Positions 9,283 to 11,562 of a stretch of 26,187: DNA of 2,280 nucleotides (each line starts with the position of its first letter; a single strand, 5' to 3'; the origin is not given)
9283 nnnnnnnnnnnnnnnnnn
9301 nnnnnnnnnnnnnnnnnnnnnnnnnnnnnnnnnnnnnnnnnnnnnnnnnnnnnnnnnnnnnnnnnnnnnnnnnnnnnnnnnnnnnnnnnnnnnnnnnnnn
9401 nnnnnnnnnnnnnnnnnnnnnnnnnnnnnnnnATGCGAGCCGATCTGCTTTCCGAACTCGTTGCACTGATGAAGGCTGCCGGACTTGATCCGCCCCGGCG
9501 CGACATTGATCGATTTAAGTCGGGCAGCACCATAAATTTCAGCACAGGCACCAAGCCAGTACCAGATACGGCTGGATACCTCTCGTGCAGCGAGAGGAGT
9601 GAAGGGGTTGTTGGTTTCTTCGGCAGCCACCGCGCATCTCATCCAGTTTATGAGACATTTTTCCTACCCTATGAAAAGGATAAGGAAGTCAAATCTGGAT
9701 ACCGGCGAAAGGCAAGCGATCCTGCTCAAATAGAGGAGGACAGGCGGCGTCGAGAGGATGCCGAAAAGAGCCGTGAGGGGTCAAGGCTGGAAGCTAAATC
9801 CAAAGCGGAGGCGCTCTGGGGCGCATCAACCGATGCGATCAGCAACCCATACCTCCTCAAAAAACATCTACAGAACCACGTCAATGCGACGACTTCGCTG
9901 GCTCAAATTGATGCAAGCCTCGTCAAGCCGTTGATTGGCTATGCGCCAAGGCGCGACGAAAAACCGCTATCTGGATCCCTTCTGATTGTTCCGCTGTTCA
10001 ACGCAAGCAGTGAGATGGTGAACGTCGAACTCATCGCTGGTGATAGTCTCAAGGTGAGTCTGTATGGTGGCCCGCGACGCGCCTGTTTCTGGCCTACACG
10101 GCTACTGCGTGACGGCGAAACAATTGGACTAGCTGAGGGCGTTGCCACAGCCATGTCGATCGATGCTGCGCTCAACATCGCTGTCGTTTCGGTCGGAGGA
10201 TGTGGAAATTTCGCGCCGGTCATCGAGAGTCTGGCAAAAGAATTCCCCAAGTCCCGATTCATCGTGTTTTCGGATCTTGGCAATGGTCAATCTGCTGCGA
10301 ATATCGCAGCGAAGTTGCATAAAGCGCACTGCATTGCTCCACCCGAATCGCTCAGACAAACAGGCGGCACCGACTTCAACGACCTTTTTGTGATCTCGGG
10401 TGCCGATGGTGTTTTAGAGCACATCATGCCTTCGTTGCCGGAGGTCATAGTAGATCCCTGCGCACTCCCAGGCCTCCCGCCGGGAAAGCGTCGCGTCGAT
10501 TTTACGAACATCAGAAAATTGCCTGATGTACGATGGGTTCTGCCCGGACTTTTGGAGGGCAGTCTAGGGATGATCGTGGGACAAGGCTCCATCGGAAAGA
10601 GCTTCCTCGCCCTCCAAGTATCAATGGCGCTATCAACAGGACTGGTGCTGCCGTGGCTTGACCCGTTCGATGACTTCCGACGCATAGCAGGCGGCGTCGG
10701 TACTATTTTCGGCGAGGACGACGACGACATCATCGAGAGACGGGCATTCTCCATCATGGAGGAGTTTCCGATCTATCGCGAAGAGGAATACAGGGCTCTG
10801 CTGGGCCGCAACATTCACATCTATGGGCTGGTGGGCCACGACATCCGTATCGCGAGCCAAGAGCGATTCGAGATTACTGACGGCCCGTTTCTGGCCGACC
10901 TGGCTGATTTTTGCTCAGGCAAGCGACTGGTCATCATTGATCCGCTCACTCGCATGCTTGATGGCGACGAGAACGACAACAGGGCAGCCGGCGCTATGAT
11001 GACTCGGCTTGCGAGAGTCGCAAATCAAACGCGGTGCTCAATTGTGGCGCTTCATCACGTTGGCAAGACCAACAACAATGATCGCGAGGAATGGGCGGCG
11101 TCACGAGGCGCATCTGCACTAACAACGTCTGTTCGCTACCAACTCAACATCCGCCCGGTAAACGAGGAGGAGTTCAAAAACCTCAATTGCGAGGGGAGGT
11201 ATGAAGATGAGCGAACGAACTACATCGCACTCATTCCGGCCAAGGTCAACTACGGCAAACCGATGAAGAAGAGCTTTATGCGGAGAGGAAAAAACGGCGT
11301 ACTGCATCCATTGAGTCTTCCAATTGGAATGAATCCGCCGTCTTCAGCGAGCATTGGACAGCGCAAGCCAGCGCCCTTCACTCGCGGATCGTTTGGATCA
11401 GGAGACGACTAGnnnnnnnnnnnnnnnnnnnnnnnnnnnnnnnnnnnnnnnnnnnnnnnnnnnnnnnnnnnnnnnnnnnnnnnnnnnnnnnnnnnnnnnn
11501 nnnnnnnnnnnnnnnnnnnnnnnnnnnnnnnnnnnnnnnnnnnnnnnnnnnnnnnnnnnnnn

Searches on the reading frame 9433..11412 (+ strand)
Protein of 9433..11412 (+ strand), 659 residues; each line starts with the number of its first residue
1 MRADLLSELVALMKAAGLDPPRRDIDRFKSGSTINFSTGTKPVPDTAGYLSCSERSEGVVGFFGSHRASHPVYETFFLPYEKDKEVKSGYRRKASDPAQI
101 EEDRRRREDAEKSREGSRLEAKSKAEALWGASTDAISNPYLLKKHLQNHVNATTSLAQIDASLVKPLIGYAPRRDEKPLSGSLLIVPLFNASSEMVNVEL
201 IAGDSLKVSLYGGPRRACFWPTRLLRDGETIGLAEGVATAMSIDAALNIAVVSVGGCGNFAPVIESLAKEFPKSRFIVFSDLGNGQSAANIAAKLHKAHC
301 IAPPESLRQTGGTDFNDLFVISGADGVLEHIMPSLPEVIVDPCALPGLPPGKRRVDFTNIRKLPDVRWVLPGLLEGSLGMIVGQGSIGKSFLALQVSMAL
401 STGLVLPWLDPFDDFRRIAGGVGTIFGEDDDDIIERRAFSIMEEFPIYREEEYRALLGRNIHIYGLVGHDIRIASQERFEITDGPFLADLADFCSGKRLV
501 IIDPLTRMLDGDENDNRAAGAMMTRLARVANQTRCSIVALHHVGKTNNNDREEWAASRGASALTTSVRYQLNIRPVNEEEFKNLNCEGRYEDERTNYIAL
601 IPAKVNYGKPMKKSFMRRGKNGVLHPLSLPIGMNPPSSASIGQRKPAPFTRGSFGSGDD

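Call 25: search_protein_families(library=pfam, proteins=[window:9433-11412:+], max_evalue=0.001)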
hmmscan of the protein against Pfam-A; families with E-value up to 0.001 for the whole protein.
window:9433-11412:+ (659 aa): 2 families
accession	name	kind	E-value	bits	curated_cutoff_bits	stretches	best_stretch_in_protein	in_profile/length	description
PF13481.12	AAA_25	-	3.3e-31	108.9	27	1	362-547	18-194/195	AAA domain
PF13362.12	Toprim_3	-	1.5e-05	25.8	27.2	1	231-324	2-94/95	Toprim domain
